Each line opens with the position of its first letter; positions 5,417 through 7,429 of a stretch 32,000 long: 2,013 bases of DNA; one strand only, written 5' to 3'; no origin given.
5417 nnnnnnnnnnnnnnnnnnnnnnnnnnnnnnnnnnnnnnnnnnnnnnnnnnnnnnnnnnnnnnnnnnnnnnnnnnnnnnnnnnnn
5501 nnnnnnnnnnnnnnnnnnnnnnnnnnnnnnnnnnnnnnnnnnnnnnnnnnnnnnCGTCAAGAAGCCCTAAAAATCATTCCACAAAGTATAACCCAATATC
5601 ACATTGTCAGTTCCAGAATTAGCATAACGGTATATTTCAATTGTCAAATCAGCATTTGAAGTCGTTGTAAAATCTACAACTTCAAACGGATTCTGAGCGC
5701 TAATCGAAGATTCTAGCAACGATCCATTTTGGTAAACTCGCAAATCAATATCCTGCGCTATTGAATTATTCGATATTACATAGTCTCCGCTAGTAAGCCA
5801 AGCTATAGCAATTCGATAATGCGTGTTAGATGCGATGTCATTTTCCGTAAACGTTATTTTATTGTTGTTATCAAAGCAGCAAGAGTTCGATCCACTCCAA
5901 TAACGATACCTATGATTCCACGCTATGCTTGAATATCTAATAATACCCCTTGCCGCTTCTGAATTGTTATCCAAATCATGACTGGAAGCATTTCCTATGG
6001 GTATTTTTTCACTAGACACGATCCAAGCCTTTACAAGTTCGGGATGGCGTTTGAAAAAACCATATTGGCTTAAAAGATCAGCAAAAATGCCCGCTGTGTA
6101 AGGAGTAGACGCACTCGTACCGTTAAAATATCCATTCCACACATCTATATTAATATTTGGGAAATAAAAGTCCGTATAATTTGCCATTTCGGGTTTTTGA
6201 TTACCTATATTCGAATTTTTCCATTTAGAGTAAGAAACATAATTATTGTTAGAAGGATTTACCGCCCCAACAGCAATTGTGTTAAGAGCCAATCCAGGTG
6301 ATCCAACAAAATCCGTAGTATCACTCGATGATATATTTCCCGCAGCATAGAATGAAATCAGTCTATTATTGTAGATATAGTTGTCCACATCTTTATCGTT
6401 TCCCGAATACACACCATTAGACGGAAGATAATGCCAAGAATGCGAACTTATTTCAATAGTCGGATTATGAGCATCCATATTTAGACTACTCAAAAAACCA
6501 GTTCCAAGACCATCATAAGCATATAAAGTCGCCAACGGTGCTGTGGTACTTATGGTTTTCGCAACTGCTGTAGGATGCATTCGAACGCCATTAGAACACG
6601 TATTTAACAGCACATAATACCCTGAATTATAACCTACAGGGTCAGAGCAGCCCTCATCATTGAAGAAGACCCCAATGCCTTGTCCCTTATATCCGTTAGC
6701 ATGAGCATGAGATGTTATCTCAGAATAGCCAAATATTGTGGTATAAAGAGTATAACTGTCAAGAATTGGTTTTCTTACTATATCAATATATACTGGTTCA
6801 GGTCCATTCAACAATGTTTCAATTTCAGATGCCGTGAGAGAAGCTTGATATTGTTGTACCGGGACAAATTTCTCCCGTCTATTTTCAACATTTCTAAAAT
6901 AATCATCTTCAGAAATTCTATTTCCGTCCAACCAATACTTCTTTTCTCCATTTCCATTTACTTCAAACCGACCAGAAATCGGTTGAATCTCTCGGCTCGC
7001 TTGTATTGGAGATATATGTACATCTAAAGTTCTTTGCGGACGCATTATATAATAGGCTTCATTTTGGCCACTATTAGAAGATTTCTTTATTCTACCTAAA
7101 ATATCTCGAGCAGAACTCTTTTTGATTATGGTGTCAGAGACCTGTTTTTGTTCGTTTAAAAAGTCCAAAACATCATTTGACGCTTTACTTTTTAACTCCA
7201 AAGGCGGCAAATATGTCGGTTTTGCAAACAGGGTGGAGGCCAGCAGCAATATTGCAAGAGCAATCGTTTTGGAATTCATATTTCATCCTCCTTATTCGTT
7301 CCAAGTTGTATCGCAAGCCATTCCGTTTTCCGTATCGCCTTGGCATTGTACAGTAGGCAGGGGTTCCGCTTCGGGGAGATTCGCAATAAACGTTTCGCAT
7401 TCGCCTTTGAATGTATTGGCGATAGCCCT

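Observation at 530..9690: Seven-gene operon joining a DUF4423-type putative regulator, modular Cys-rich lipoproteins, an S8 subtilase and a GtrA/flavoenzyme/GT-C trio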

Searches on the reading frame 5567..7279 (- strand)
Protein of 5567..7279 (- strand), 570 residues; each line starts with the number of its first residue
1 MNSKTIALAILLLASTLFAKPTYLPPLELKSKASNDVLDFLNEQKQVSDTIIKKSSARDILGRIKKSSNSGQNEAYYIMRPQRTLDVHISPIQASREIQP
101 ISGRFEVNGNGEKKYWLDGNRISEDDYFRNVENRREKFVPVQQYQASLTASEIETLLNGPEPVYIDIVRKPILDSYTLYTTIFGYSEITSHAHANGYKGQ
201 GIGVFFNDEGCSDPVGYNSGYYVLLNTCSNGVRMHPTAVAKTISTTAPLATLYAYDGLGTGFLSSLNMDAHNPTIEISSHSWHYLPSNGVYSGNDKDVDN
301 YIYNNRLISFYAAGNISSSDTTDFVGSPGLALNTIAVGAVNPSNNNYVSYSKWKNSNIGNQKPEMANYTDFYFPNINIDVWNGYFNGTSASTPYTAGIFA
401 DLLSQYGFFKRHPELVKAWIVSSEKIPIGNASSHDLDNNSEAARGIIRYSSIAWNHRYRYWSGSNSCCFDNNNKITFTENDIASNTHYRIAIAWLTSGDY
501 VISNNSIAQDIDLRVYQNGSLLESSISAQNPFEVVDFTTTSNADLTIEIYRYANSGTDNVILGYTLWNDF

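Call 3: search_protein_families(library=pfam, proteins=[window:5567-7279:-], max_evalue=0.01)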
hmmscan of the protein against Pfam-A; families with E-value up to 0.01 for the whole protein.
window:5567-7279:- (570 aa): 1 family
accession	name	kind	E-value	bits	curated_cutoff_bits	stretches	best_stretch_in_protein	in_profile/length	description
PF00082.27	Peptidase_S8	-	3.7e-15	56.4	21.8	1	243-424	74-273/288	Subtilase family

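Call 4: search_protein_families(library=ncbifam, proteins=[window:5567-7279:-], max_evalue=0.01)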
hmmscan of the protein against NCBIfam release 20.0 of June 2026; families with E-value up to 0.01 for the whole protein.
window:5567-7279:- (570 aa): 0 families

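Call 9: find_encoding_contigs(protein=window:5567-7279:-, flank=10000, max_places=6)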
Protein window:5567-7279:- (570 aa): 23 contigs read that carry it; 6 places shown.
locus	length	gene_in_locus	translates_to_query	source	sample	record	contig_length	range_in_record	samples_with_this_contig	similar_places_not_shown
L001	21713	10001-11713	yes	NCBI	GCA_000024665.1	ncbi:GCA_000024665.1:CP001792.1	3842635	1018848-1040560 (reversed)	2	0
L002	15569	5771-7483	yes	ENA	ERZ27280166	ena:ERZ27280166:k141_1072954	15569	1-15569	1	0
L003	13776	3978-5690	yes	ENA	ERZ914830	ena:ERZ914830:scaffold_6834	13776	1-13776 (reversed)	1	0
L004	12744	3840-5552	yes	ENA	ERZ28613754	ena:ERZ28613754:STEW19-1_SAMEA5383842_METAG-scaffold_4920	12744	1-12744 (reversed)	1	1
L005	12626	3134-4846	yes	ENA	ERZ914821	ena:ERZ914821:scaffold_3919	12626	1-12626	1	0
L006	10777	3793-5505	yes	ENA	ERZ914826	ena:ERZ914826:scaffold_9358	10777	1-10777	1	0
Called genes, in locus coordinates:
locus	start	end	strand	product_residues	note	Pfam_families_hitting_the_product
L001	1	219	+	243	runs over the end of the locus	-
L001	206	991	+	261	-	-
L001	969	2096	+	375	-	PF01594:AI-2E_transport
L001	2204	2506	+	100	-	PF00216:Bac_DNA_binding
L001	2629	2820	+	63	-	-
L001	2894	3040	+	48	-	-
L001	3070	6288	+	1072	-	PF25596:CPSase_L_D1, PF02222:ATP-grasp, PF02786:CPSase_L_D2, PF07478:Dala_Dala_lig_C, PF02787:CPSase_L_D3, PF25596:CPSase_L_D1, PF02786:CPSase_L_D2, PF02222:ATP-grasp, +8 more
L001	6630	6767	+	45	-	-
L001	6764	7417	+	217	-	-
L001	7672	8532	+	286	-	PF14394:DUF4423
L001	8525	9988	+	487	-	-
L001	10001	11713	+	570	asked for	PF00082:Peptidase_S8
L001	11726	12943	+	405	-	-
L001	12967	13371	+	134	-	PF04138:GtrA_DPMS_TM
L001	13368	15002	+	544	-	PF01266:DAO (faint), PF01593:Amino_oxidase, PF13450:NAD_binding_8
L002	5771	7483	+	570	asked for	PF00082:Peptidase_S8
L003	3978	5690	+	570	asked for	PF00082:Peptidase_S8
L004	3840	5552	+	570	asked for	PF00082:Peptidase_S8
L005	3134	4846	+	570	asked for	PF00082:Peptidase_S8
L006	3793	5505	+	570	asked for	PF00082:Peptidase_S8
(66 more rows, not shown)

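Call 11: search_solved_structures(query=window:5567-7279:-, max_evalue=0.01, show_alignments=2)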
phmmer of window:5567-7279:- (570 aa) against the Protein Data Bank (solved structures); distinct sequences matched with E-value up to 0.01: 25.
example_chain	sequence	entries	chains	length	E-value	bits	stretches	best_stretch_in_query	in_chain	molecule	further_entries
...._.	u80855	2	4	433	5.4e-07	31.8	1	261-352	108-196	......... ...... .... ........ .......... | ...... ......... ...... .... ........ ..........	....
1wmd_A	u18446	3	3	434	5.9e-06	28.4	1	262-421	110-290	protease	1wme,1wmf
1gnv_A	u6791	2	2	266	3.1e-05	26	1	183-406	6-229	SUBTILISIN BPN'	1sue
1gns_A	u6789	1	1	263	5.5e-05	25.2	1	183-406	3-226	SUBTILISIN BPN'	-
5gl8_A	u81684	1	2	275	5.9e-05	25.1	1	183-407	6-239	Subtilisin NAT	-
1sua_A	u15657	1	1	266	6.9e-05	24.8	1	183-406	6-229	SUBTILISIN BPN'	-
1dui_A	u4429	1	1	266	7.6e-05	24.7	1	183-406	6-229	PROTEIN (SUBTILISIN BPN')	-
3vyv_A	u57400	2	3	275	9.1e-05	24.5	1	183-407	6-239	Subtilisin NAT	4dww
1spb_S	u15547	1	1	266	0.00033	22.6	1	183-406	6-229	SUBTILISIN BPN'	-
1mee_A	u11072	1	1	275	0.00044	22.2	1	183-407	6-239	MESENTERICOPEPTIDASE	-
1scj_A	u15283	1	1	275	0.00044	22.2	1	183-407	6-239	SUBTILISIN E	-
3whi_A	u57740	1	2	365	0.00082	21.3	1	183-407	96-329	Subtilisin E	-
1c3l_A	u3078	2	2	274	0.0013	20.7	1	224-406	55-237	SUBTILISIN-CARLSBERG | Subtilisin Carlsberg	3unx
6o44_A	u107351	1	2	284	0.0016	20.3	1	183-407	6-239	Nattokinase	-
4gi3_A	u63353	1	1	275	0.0018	20.1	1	224-406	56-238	KerA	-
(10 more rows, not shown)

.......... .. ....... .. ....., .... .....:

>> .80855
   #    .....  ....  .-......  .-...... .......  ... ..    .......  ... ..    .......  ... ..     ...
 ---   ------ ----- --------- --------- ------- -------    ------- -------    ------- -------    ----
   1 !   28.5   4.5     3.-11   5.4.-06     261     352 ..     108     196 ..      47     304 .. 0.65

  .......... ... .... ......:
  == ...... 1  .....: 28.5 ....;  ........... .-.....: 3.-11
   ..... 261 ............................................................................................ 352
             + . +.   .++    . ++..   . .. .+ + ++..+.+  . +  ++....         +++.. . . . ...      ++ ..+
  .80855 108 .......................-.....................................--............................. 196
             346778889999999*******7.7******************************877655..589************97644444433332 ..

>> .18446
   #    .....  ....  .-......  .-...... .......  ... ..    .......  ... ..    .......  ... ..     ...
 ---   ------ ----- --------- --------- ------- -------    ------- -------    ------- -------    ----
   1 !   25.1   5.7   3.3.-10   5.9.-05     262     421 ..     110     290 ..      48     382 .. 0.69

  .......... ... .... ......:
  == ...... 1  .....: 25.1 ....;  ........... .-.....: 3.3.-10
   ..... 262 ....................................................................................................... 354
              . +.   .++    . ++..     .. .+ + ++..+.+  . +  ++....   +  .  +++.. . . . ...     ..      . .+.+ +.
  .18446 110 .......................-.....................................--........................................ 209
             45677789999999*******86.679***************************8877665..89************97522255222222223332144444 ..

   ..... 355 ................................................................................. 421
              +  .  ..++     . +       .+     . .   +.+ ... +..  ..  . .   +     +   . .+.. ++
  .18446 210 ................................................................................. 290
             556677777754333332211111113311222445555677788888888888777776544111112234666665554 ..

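Call 14: find_homologous_proteins(query=window:5567-7279:-, max_evalue=0.00001)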
Query window:5567-7279:- (570 aa): 69 proteins with E <= 0.00001 among 8000 candidates.
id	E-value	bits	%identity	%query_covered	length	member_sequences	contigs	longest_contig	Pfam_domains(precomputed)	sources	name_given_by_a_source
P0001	0.0e+0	1288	99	100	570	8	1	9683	PF00082.28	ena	-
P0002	0.0e+0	1245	95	100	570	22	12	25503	PF00082.28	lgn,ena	-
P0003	0.0e+0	1106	85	100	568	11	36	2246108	PF00082.28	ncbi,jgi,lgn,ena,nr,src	ncbi:MAG: S8 family serine peptidase [Fibrobacter sp.]|jgi:hypothetical protein|nr:S8 family serine 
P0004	0.0e+0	1092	84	100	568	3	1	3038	PF00082.28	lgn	-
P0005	0.0e+0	1029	79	100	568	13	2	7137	PF00082.28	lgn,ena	-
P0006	1.1e-260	884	68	100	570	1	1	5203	PF00082.28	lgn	-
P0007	1.2e-257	874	68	100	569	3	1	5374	PF00082.28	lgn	-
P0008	2.0e-249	847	66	100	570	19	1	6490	PF00082.28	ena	-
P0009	7.0e-248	842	66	100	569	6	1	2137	-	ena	-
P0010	1.2e-222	759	61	98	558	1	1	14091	PF00082.28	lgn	-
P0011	2.1e-190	652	54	99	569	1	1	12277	PF00082.28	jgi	-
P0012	1.1e-170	587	50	99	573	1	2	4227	PF00082.28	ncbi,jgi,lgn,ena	ncbi:MAG: S8 family serine peptidase [Lentisphaeria bacterium]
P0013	1.8e-163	563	50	100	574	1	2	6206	PF00082.28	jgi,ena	-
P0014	1.9e-161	557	49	98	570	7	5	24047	PF00082.28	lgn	-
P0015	8.7e-158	545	48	99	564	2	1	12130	PF00082.28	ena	-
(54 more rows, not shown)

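Call 17: find_related_loci(query=A1, collection=genome_contigs, flank=10000)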
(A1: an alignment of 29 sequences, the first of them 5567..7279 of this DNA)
Query A1 (570 aa) in genome_contigs; peptide patterns used: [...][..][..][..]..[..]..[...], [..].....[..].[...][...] (x = any residue, [..] = any of these).
111 stretches matched a pattern; 58 encode a relative of the query (tblastn E <= 1e-3); 57 distinct loci.
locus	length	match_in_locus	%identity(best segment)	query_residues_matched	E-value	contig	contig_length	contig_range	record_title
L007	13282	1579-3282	85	1-570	0e+0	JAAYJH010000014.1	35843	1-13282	MAG: Fibrobacter sp. isolate AS10tlH2TH_258 26419_AS10, whole genome shotgun sequence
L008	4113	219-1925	50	6-570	0e+0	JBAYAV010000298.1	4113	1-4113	MAG: Lentisphaeria bacterium isolate SO_2016_CLC_T2_103 scaffold46981_PH3_Jul20_2016, whole genome shotgun sequence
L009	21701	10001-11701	49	1-569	9e-163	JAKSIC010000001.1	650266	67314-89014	MAG: Fibrobacter sp. isolate Horse_feces11 MAG011_1, whole genome shotgun sequence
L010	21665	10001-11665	44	6-569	3e-142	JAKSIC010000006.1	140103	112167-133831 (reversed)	MAG: Fibrobacter sp. isolate Horse_feces11 MAG011_6, whole genome shotgun sequence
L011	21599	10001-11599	43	21-569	1e-135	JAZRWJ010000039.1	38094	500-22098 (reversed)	MAG: Fibrobacter sp. isolate T1900044952_TA20190005.MAGScoT_cleanbin_000013 SGB_3701_k141_413888, whole genome shotgun s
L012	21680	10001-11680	45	4-567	5e-135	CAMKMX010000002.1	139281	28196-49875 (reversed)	MAG: uncultured Fibrobacter sp. isolate SRR12081294_bin.20_metaWRAP_v1.3_MAG genome assembly, contig: ERZ12289768.90, wh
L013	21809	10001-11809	43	1-569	6e-133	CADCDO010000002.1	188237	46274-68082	MAG: Fibrobacter succinogenes isolate RUG14562 genome assembly, contig: RUG14562_asm_2, whole genome shotgun sequence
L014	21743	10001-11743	41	4-566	3e-125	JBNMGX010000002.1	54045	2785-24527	MAG: Hallerella sp. isolate CM_BacHal61.137 k141_203036_length_54045_cov_9.1707, whole genome shotgun sequence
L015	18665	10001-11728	40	6-566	8e-119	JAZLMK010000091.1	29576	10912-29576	MAG: Fibrobacter sp. isolate T1900044955_TA20190009.MAGScoT_cleanbin_000018 SGB_3810_k141_363359, whole genome shotgun s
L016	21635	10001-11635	40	31-566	4e-113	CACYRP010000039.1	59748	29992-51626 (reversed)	MAG: Fibrobacter succinogenes isolate RUG12208 genome assembly, contig: RUG12208_asm_39, whole genome shotgun sequence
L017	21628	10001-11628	47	20-567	2e-109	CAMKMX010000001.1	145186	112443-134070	MAG: uncultured Fibrobacter sp. isolate SRR12081294_bin.20_metaWRAP_v1.3_MAG genome assembly, contig: ERZ12289768.77, wh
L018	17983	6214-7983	38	1-566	5e-108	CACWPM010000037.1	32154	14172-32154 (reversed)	MAG: Fibrobacter succinogenes isolate RUG10790 genome assembly, contig: RUG10790_asm_37, whole genome shotgun sequence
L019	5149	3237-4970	39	20-570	1e-108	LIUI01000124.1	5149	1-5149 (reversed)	MAG: Fibrobacteria bacterium GUT307 contig_59645, whole genome shotgun sequence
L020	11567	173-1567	45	99-567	3e-106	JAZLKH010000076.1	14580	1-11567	MAG: Fibrobacter sp. isolate T1900044959_TA20190016.MAGScoT_cleanbin_000089 SGB_3918_k141_1395641, whole genome shotgun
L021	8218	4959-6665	38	18-566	1e-104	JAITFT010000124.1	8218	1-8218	MAG: Candidatus Fibrimonadaceae bacterium isolate Pal332_bin17 k119_348295, whole genome shotgun sequence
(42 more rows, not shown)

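Call 82: search_protein_families(library=padloc, proteins=[window:5567-7279:-], max_evalue=0.001)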
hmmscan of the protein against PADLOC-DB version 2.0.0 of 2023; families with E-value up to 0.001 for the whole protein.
window:5567-7279:- (570 aa): 0 families

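Call 83: search_protein_families(library=pfam, alignment_id=A1, max_evalue=0.1)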
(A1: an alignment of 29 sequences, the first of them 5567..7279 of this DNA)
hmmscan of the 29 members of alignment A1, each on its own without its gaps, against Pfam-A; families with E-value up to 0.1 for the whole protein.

A. member 1, window:5567-7279:- (570 aa): 1 family
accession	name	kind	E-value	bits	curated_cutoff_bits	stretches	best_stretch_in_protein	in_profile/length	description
PF00082.27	Peptidase_S8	-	3.7e-15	56.4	21.8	1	243-424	74-273/288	Subtilase family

B. families by the number of members that match (of 29 scanned): 5 families
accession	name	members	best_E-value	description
PF00082.27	Peptidase_S8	29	4.2e-19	Subtilase family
PF16884.10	ADH_N_2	1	0.0053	N-terminal domain of oxidoreductase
PF06421.17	LepA_C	1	0.04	GTP-binding protein LepA C-terminus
PF05227.19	CHASE3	1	0.065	CHASE3 domain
PF22182.2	DUF6945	1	0.082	Domain of unknown function (DUF6945)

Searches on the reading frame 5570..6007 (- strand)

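Call 86: search_protein_families(library=pfam, proteins=[window:5570-6007:-], max_evalue=5)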
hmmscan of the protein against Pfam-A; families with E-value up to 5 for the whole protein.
window:5570-6007:- (146 aa): 2 families
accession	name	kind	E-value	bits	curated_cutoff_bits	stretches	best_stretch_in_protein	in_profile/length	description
PF13229.12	Beta_helix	-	0.13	12.3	25.9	1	17-119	54-138/158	Right handed beta helix region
PF03868.20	Ribosomal_L6e_N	-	0.18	12.4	25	0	15-41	12-38/60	Ribosomal protein L6, N-terminal domain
